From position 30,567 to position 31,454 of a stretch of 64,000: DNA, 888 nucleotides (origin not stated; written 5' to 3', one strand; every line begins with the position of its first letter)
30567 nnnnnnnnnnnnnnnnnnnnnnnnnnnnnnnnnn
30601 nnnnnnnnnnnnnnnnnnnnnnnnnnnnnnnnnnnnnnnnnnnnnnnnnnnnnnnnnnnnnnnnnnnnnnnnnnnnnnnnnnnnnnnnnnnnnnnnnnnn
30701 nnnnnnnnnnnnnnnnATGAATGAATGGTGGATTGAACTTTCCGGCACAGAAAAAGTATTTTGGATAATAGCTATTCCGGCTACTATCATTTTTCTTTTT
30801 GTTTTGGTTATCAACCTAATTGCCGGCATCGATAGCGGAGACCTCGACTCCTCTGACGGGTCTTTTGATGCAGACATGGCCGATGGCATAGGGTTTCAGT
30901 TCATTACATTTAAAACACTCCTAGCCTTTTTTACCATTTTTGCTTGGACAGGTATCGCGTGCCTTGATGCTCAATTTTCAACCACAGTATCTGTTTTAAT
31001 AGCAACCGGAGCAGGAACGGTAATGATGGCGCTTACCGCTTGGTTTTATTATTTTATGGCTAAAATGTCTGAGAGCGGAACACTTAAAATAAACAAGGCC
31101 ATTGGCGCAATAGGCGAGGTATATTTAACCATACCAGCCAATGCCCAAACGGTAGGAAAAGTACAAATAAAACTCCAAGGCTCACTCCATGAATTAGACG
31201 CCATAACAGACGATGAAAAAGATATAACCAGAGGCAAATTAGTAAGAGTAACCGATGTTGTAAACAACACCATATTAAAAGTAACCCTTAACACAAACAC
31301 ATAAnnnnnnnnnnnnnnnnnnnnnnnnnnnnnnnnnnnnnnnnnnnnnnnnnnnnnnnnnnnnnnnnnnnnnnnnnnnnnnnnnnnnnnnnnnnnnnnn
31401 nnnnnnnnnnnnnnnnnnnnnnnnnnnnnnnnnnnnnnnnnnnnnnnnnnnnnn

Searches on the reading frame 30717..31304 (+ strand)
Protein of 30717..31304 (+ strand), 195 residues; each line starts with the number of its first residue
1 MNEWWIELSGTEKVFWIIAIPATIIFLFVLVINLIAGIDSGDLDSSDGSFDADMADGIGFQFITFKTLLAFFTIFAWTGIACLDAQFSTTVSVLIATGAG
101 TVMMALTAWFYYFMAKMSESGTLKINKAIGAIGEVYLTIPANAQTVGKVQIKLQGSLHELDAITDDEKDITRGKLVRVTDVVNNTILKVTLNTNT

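Call 3: search_protein_families(library=pfam, proteins=[window:30717-31304:+], max_evalue=0.01)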
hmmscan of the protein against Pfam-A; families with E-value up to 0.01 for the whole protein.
window:30717-31304:+ (195 aa): 0 families

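Call 4: search_protein_families(library=ncbifam, proteins=[window:30717-31304:+], max_evalue=0.01)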
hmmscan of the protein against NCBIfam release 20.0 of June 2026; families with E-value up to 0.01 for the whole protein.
window:30717-31304:+ (195 aa): 0 families

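Call 22: search_protein_families(library=pfam, proteins=[window:30717-31304:+], max_evalue=10)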
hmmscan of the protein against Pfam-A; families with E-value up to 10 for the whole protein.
window:30717-31304:+ (195 aa): 2 families
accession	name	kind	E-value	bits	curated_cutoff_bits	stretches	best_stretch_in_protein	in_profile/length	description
PF12046.13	CCB1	-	0.033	14.1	25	1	68-154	80-152/168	Cofactor assembly of complex C subunit B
PF01957.25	NfeD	-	0.053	14.2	29.1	1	129-186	5-53/57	NfeD-like C-terminal, partner-binding domain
